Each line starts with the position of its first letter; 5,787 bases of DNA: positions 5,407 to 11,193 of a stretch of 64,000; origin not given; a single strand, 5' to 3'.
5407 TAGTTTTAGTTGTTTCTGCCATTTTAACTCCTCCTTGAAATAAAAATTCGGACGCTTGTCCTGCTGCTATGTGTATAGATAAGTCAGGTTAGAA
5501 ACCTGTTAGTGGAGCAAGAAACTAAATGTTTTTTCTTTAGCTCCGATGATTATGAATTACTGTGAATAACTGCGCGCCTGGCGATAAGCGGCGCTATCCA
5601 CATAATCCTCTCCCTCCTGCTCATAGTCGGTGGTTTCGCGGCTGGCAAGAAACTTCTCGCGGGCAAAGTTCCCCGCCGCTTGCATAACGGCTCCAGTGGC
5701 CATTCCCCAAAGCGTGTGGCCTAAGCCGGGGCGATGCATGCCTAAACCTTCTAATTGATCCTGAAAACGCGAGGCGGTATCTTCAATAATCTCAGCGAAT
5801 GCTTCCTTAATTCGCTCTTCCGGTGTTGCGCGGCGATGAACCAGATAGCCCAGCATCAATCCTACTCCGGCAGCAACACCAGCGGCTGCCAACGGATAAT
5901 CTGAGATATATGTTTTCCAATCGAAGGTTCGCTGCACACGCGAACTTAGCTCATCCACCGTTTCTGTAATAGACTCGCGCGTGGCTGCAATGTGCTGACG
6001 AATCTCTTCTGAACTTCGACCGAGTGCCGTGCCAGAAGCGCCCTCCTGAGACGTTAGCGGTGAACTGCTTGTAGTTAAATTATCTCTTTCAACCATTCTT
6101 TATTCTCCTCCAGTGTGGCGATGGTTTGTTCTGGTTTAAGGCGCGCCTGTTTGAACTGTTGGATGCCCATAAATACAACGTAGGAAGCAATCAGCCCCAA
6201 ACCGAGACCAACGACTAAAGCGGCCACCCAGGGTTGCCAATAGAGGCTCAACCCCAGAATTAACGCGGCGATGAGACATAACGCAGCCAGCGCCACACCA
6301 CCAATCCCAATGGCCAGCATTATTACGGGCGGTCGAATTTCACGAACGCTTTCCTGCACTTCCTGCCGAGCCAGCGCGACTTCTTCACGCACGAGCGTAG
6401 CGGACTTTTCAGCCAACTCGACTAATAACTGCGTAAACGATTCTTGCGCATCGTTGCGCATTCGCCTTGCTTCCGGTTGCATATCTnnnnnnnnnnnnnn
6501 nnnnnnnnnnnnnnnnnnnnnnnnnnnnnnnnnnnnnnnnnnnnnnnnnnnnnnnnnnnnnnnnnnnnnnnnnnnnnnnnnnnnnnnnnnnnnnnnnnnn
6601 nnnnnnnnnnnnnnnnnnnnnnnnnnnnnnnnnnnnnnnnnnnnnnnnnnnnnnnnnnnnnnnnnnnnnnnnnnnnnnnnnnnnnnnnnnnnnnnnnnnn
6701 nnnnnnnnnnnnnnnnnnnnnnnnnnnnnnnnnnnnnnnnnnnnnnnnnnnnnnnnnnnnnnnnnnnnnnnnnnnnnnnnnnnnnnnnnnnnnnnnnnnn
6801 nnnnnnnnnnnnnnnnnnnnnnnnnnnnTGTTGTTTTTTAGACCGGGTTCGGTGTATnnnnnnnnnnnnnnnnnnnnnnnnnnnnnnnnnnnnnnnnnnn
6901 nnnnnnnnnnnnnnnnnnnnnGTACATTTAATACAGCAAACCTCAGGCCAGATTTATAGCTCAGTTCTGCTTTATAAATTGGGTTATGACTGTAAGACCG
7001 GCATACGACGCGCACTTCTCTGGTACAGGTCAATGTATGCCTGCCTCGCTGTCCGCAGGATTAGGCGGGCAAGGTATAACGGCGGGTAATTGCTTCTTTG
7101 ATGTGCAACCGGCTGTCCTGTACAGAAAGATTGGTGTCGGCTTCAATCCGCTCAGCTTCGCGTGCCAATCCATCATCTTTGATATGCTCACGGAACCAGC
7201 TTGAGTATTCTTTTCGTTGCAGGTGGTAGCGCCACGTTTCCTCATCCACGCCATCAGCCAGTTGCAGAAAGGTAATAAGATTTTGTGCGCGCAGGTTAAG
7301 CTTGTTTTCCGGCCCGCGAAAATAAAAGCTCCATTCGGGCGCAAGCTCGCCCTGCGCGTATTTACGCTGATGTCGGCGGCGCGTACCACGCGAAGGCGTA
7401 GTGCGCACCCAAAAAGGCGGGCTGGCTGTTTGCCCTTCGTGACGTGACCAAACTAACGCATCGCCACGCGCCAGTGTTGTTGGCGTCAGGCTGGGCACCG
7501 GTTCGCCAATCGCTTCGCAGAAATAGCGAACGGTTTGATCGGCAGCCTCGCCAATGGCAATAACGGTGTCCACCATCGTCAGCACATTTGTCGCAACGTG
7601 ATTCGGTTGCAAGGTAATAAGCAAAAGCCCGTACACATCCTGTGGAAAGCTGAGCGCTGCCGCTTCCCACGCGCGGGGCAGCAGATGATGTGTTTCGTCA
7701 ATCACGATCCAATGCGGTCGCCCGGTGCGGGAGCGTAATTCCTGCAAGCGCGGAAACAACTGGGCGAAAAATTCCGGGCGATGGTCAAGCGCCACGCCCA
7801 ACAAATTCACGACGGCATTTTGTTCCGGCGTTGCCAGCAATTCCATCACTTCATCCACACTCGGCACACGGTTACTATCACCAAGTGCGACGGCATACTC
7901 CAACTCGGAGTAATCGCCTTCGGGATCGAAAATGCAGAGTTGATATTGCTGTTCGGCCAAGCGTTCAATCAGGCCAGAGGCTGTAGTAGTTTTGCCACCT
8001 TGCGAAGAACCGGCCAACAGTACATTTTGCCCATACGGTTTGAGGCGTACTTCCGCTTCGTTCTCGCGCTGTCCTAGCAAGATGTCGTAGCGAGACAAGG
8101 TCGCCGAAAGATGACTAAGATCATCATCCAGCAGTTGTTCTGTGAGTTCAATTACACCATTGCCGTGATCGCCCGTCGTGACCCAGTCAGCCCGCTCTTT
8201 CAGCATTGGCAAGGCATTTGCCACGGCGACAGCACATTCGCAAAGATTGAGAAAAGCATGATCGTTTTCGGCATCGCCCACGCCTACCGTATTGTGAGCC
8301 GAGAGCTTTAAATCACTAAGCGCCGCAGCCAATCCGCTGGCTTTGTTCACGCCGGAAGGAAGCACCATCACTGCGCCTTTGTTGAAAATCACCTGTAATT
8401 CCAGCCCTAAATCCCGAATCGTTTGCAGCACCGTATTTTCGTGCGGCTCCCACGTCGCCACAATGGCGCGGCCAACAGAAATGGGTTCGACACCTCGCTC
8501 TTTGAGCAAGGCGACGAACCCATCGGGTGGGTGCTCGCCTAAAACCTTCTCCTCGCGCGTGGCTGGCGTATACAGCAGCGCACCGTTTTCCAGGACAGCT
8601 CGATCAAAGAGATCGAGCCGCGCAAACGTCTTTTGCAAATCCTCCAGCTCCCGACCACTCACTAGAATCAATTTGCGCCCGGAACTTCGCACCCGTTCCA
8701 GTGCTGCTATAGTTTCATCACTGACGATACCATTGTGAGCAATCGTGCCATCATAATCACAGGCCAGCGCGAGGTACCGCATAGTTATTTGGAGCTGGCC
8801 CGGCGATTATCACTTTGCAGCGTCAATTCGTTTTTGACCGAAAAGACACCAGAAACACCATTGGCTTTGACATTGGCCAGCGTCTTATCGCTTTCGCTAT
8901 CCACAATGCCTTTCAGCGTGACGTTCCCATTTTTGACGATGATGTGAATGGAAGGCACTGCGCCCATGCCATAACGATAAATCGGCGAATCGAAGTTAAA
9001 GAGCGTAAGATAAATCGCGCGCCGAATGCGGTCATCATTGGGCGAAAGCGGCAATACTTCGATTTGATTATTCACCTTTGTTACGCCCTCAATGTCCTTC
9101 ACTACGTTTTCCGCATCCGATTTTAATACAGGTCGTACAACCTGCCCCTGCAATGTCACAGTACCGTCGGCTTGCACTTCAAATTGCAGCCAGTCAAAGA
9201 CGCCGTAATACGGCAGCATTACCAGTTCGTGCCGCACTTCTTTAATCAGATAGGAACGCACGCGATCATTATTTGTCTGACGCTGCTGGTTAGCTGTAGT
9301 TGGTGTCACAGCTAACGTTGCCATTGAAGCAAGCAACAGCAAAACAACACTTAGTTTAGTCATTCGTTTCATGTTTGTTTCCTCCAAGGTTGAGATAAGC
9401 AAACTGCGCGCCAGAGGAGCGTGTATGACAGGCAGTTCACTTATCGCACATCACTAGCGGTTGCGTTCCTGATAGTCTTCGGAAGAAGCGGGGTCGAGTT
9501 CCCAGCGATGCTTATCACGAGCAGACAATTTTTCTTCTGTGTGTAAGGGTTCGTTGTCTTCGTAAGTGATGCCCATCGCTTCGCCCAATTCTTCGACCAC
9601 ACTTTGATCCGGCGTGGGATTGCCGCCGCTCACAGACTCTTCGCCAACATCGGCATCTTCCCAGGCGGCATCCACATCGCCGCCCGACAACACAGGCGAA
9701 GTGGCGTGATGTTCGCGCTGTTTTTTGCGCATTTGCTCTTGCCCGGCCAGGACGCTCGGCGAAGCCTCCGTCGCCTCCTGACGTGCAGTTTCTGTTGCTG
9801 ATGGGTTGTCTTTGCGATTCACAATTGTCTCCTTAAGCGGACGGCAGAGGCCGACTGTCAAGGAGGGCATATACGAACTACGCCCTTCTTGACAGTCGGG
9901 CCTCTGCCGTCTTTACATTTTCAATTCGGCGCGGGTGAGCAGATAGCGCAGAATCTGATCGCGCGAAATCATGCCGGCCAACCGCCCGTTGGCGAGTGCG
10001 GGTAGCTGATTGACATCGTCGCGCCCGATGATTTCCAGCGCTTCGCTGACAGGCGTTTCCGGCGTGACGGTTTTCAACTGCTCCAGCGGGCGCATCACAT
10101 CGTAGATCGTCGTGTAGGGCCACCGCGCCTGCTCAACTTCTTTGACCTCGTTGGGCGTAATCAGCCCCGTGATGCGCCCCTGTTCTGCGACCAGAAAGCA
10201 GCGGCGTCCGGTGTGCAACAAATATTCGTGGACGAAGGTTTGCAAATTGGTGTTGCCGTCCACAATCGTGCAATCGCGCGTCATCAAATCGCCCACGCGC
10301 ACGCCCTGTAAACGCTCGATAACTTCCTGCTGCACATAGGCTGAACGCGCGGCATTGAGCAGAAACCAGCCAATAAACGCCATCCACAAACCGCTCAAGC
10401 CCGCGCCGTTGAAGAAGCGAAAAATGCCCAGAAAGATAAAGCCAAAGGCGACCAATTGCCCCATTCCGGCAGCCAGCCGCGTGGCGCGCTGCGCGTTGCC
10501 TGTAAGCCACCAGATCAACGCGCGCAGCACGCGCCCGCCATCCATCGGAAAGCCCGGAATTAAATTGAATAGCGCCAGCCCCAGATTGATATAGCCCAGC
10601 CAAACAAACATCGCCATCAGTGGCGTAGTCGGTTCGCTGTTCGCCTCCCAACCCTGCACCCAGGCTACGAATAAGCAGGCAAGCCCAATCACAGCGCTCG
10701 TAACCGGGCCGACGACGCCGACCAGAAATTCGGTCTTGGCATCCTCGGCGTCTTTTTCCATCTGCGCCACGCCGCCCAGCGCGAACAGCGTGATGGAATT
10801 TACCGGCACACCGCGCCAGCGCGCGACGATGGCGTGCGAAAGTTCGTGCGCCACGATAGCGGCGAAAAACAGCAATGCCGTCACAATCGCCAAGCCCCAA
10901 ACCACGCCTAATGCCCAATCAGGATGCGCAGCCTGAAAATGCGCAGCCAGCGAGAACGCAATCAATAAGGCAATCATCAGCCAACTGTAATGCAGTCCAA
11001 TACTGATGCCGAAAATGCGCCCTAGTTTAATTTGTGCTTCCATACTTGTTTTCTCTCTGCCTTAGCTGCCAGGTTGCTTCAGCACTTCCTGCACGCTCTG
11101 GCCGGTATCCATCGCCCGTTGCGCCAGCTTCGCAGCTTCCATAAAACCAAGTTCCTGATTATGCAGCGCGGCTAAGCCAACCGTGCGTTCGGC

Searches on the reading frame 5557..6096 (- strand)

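Call 8: search_protein_families(library=pfam, proteins=[window:5557-6096:-], max_evalue=0.001)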
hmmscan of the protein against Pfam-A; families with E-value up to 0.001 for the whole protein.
window:5557-6096:- (179 aa): 2 families
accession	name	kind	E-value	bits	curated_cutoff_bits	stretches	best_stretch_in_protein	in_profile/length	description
PF19029.5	DUF883_C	-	5.8e-08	32.7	27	1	63-89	4-30/30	DUF883 C-terminal glycine zipper region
PF12277.13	DUF3618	-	1.2e-05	25.9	24.9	1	27-54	2-29/47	Protein of unknown function (DUF3618)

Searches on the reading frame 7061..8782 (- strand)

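Call 8: search_protein_families(library=pfam, proteins=[window:7061-8782:-], max_evalue=0.001)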
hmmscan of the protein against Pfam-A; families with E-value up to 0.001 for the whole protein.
window:7061-8782:- (573 aa): 6 families
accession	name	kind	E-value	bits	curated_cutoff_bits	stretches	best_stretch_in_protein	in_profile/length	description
PF08282.18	Hydrolase_3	-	1.5e-25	90.8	20.9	2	134-212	175-253/255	haloacid dehalogenase-like hydrolase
PF05116.19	S6PP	-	6.6e-08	32.9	20.3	1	116-195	134-218/247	Sucrose-6F-phosphate phosphohydrolase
PF00702.32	Hydrolase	-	3.1e-05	24.9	26.4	0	90-175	107-184/191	haloacid dehalogenase-like hydrolase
PF13401.12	AAA_22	-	5.3e-05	24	27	1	252-373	6-102/130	AAA domain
PF01935.23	DUF87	-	7.7e-05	23.3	23.2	1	259-295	31-68/220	Helicase HerA, central domain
PF13191.12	AAA_16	-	0.00063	20.7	32.6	0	249-374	22-151/167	AAA ATPase domain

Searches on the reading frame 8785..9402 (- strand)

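Call 8: search_protein_families(library=pfam, proteins=[window:8785-9402:-], max_evalue=0.001)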
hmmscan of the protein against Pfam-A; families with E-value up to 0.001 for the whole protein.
window:8785-9402:- (205 aa): 1 family
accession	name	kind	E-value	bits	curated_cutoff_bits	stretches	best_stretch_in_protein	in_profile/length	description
PF04972.22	BON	-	5.4e-22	78.3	27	2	150-196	22-68/69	BON domain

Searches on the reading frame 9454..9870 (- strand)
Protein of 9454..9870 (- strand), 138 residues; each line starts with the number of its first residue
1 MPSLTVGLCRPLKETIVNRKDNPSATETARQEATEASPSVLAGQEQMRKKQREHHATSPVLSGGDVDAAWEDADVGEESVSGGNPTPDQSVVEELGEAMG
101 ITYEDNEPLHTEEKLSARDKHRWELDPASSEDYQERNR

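Call 8: search_protein_families(library=pfam, proteins=[window:9454-9870:-], max_evalue=0.001)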
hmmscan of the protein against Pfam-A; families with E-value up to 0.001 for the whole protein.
window:9454-9870:- (138 aa): 1 family
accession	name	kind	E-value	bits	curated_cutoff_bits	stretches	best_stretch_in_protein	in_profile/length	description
PF19861.4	DUF6335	-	1.5e-38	132.5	25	1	21-136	7-123/124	Family of unknown function (DUF6335)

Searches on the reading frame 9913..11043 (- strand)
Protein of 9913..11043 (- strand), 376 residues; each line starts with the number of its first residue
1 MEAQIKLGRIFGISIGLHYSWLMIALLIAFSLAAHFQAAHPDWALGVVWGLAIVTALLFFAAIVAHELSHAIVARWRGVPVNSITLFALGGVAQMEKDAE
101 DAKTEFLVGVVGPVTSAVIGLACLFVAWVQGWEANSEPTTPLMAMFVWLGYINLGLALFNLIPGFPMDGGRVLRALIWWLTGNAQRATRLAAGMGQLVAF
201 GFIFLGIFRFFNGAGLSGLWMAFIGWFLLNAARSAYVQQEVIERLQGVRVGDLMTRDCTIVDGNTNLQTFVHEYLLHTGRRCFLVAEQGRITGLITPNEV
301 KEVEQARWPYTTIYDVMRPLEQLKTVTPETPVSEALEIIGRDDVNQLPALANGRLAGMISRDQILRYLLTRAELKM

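Call 8: search_protein_families(library=pfam, proteins=[window:9913-11043:-], max_evalue=0.001)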
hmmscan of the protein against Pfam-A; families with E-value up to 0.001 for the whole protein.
window:9913-11043:- (376 aa): 3 families
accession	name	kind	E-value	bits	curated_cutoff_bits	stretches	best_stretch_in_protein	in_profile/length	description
PF02163.28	Peptidase_M50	-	1.2e-20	74.3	27.2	2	142-197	159-216/221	Peptidase family M50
PF00571.33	CBS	-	4.1e-16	59.5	24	2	314-369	2-56/57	CBS domain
PF13398.12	Peptidase_M50B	-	4.7e-06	26.9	26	1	46-162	9-123/201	Peptidase M50B-like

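Call 32: find_encoding_contigs(protein=window:9913-11043:-, flank=8000, max_places=6)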
Protein window:9913-11043:- (376 aa): 1 contig read that carries it; 1 place shown.
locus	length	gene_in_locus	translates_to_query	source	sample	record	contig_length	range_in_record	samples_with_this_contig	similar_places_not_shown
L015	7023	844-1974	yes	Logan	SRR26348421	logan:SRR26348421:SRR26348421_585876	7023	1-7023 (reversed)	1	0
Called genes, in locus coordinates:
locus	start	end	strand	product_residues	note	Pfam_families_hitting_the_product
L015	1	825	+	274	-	?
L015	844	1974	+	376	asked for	PF13398:Peptidase_M50B (weak), PF02163:Peptidase_M50, PF00571:CBS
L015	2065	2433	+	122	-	PF19861:DUF6335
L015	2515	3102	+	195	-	PF04972:BON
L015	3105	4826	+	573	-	PF08282:Hydrolase_3, PF05116:S6PP (weak)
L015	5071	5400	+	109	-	-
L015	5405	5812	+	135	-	PF07332:Phage_holin_3_6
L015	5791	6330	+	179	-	PF12277:DUF3618 (weak), PF19029:DUF883_C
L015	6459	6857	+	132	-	-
